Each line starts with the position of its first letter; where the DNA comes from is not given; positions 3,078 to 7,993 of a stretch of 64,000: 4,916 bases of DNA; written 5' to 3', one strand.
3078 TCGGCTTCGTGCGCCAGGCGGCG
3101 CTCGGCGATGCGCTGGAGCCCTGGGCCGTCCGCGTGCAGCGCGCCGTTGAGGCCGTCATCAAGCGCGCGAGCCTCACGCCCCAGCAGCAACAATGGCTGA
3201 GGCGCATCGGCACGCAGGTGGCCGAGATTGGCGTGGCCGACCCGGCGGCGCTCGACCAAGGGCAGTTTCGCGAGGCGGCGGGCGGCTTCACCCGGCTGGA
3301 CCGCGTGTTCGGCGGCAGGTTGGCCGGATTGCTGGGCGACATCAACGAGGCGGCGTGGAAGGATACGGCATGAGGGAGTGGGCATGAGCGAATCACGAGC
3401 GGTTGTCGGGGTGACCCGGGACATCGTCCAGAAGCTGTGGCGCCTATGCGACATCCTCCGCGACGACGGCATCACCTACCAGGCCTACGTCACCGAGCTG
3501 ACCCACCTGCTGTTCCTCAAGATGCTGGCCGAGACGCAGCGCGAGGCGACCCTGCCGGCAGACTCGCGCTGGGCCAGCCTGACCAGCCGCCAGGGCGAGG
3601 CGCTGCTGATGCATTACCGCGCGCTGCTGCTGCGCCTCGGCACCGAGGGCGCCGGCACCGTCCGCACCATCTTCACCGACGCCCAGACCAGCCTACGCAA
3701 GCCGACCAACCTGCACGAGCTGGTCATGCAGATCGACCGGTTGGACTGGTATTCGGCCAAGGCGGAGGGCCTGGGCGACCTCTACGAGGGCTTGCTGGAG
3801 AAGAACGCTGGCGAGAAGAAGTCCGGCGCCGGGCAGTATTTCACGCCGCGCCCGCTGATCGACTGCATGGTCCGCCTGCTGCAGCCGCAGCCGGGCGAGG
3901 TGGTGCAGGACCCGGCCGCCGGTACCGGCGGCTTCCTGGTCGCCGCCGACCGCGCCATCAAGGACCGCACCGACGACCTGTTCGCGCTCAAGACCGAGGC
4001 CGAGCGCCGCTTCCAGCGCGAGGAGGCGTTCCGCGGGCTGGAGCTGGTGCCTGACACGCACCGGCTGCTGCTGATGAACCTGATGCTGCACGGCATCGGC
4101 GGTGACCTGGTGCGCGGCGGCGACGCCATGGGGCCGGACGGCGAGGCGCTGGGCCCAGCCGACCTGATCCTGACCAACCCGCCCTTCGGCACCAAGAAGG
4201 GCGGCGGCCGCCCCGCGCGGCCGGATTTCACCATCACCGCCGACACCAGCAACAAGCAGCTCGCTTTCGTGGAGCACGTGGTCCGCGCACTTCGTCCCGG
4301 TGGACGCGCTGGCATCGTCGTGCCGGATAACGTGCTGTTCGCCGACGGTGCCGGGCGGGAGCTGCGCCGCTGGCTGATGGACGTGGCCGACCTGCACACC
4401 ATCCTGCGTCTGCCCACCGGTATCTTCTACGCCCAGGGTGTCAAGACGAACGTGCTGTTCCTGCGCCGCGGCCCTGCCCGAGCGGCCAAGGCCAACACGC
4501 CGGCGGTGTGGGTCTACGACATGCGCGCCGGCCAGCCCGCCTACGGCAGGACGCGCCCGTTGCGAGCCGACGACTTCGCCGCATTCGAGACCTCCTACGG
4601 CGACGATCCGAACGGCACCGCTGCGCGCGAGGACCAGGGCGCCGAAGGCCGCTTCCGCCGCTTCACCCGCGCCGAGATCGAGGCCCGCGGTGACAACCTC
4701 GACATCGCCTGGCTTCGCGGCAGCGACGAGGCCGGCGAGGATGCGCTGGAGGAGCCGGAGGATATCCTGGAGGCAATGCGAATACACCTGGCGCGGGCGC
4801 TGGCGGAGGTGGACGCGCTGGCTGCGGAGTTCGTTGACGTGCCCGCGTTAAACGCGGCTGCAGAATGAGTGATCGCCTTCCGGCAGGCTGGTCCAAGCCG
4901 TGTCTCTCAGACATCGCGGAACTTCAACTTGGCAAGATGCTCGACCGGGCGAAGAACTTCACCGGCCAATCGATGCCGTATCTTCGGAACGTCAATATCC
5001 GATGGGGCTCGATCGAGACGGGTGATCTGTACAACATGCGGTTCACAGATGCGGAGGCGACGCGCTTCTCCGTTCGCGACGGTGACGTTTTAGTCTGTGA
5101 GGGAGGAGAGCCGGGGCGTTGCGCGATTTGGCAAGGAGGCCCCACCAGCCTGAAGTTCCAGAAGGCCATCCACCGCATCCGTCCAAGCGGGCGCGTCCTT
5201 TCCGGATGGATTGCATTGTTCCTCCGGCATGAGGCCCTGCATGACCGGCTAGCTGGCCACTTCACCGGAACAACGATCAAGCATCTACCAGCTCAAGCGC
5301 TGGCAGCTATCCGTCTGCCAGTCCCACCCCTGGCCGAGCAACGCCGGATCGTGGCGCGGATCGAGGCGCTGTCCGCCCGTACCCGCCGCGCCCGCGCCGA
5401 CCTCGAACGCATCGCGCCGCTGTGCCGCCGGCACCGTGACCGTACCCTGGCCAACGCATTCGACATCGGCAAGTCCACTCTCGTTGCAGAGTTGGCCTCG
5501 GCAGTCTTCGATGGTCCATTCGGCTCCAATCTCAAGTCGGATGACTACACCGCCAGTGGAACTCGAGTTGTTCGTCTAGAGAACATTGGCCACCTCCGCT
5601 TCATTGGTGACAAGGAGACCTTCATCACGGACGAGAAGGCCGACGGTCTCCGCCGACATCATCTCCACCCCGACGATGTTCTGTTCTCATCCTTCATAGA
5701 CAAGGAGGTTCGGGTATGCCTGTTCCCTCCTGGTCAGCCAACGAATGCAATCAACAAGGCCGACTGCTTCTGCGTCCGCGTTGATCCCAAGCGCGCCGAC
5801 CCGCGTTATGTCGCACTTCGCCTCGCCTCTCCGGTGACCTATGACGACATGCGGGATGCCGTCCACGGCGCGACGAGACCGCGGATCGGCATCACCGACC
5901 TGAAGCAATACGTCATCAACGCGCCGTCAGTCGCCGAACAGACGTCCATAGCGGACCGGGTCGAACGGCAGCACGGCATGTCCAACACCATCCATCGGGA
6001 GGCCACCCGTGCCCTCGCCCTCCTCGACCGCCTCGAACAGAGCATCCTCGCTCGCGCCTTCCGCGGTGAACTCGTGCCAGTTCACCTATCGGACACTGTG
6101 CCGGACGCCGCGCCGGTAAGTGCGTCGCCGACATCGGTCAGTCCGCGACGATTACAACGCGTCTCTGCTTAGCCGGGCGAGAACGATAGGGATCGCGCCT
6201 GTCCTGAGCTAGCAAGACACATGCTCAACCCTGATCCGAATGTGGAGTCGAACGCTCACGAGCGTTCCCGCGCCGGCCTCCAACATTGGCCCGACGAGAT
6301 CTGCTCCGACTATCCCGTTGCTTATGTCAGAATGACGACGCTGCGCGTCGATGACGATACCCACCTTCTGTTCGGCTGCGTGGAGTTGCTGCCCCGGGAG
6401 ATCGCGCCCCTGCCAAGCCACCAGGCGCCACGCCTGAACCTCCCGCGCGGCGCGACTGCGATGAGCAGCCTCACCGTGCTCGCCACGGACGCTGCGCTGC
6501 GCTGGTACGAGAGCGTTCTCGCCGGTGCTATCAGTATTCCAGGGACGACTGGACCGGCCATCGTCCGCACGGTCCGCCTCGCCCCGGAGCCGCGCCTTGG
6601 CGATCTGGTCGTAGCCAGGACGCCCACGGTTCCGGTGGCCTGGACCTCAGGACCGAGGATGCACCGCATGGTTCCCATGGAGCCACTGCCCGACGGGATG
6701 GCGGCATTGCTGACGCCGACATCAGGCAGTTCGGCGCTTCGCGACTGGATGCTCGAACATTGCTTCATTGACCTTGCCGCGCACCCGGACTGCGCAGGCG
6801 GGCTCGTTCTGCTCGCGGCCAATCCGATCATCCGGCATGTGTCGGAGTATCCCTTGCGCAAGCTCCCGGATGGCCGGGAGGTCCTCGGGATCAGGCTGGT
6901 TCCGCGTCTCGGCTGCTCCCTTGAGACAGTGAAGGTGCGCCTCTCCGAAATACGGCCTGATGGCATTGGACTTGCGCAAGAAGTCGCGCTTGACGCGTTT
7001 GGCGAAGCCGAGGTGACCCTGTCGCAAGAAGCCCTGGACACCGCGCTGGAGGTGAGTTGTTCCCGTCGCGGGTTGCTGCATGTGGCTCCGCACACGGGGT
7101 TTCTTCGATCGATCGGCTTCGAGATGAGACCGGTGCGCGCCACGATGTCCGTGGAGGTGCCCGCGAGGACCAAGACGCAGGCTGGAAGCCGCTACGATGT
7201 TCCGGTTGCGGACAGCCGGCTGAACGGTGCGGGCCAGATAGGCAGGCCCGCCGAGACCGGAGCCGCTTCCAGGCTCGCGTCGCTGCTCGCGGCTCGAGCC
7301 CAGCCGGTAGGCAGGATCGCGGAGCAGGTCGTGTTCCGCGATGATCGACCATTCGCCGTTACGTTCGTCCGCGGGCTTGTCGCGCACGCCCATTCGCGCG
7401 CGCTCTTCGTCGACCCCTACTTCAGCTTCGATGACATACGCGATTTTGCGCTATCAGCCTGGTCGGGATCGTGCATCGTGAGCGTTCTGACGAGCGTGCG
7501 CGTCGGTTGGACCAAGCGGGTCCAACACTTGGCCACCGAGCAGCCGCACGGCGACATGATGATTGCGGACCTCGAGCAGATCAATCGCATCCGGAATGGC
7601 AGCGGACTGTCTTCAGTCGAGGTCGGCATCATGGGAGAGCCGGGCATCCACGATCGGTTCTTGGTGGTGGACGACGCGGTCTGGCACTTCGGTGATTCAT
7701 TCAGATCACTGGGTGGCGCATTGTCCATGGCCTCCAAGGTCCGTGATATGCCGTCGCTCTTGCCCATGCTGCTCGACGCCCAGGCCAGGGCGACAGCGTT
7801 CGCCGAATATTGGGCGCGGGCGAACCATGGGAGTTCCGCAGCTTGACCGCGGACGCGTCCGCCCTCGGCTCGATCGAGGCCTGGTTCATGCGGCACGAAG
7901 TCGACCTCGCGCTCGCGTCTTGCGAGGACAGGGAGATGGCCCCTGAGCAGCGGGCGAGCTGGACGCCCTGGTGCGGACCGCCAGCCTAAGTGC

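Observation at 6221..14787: Uncharacterised three-to-four gene operon attached to the 3' end of a type I R-M locus: candidate novel defence system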

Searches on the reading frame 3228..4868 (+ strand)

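Call 7: search_protein_families(library=pfam, proteins=[window:3228-4868:+], max_evalue=0.01)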
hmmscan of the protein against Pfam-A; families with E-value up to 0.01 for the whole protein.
window:3228-4868:+ (546 aa): 4 families
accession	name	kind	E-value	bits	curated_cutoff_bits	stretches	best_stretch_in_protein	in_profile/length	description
PF02384.22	N6_Mtase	-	8.5e-65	219.5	20.4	1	180-494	4-300/311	N-6 DNA Methylase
PF01170.24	UPF0020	-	4.3e-07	30.3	22.3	1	212-324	18-135/197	RMKL-like, methyltransferase domain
PF12161.14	HsdM_N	-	3.5e-06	28.1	24.5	1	67-107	2-41/135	HsdM N-terminal domain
PF07669.17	Eco57I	-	2.1e-05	25.1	25.3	1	312-395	76-165/171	Eco57I restriction-modification methylase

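Call 8: search_protein_families(library=padloc, proteins=[window:3228-4868:+], max_evalue=0.01)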
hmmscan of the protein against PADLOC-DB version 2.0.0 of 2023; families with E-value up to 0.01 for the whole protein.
window:3228-4868:+ (546 aa): 48 families (the best 25 are shown)
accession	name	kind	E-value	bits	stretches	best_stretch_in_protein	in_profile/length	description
PDLC03026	MTase_I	-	1.1e-194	646.2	1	64-536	4-478/487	Type I methyltransferase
PDLC03021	MTase_I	-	8.6e-84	280.1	1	68-531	5-485/491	Type I methyltransferase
PDLC04134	mad2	-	1.6e-61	206.6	1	65-459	140-486/492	mads_2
PDLC03025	MTase_I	-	1.8e-57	193.3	1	141-470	101-423/569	Type I methyltransferase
PDLC03036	MTase_I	-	2.1e-35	120.3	1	178-434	192-445/635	Type I methyltransferase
PDLC03029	MTase_I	-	1.9e-26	90.7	1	154-412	127-401/661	Type I methyltransferase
PDLC03022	MTase_I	-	8.5e-26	88.5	1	158-415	141-407/857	Type I methyltransferase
PDLC03035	MTase_I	-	1e-25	88.4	1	161-421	134-394/653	Type I methyltransferase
PDLC03318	MTase_II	-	1.8e-24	84.1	2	77-244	215-386/723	Type II methyltransferase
PDLC03018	MTase_I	-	3.7e-23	79.8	2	62-249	165-354/749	Type I methyltransferase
PDLC03317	MTase_II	-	4.4e-23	79.5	1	86-458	183-574/831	Type II methyltransferase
PDLC03031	MTase_I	-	1.2e-22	77.9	1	182-416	165-405/834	Type I methyltransferase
PDLC03218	MTase_II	-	1e-21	75.2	1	198-414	261-481/532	Type II methyltransferase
PDLC03019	MTase_I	-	4.4e-21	72.9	1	177-421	145-381/932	Type I methyltransferase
PDLC03027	MTase_I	-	1.1e-20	71.7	1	65-420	7-373/810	Type I methyltransferase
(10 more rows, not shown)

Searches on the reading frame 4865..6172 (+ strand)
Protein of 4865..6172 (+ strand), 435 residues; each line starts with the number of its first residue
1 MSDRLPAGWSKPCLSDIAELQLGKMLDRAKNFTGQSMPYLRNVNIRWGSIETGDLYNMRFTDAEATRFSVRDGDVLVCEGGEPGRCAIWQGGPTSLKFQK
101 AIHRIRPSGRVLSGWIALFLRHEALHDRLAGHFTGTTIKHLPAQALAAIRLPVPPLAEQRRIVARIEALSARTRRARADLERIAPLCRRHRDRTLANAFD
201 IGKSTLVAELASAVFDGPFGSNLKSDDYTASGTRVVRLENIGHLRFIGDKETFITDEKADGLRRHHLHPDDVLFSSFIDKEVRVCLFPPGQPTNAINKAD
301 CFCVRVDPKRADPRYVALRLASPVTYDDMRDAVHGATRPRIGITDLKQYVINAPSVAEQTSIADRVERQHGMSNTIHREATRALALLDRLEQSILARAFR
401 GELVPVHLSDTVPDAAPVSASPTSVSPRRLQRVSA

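Call 7: search_protein_families(library=pfam, proteins=[window:4865-6172:+], max_evalue=0.01)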
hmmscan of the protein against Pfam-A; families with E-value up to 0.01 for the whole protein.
window:4865-6172:+ (435 aa): 1 family
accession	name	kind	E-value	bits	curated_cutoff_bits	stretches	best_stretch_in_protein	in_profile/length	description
PF01420.25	Methylase_S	-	5.1e-13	50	22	1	6-171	1-154/168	Type I restriction modification DNA specificity domain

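Call 8: search_protein_families(library=padloc, proteins=[window:4865-6172:+], max_evalue=0.01)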
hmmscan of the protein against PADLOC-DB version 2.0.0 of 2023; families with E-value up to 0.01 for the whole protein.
window:4865-6172:+ (435 aa): 116 families (the best 25 are shown)
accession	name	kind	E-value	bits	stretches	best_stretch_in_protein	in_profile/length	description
PDLC03159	Specificity_I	-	9.6e-82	273.3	2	1-199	1-199/509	Type I specificity subunit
PDLC03189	Specificity_I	-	4.1e-66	221.7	2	4-199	219-413/459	Type I specificity subunit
PDLC03169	Specificity_I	-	1.8e-59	200.3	1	3-403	4-419/461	Type I specificity subunit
PDLC03127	Specificity_I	-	4.5e-44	149.2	3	4-158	247-408/571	Type I specificity subunit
PDLC03069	Specificity_I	-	1e-40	138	2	99-403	87-387/387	Type I specificity subunit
PDLC03153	Specificity_I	-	7.9e-40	135.5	2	209-403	220-410/417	Type I specificity subunit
PDLC03086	Specificity_I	-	1e-38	131.5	2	204-365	9-169/458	Type I specificity subunit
PDLC03089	Specificity_I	-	7.7e-38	128.7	2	9-172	5-171/446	Type I specificity subunit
PDLC03179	Specificity_I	-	2e-35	120.8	2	5-171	390-560/589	Type I specificity subunit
PDLC03072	Specificity_I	-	2.5e-35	120.4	2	5-181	233-415/448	Type I specificity subunit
PDLC03100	Specificity_I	-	2.8e-34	117.2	2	8-190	195-383/392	Type I specificity subunit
PDLC03107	Specificity_I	-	2.8e-34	116.9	2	113-403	105-392/392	Type I specificity subunit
PDLC03162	Specificity_I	-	5.6e-34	115.7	2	3-199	3-197/431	Type I specificity subunit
PDLC03108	Specificity_I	-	3.7e-32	110.2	2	206-403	244-435/452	Type I specificity subunit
PDLC03079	Specificity_I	-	1.2e-31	108.4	2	5-175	26-189/470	Type I specificity subunit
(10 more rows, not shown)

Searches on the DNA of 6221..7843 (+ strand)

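Call 99: search_dna_similar(query=L088:6449-8221:+, collection=ecoli_genomes, mode=distant, max_rows=10)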
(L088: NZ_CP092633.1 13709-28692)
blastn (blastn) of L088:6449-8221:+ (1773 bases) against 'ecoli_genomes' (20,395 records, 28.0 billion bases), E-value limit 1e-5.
No match.
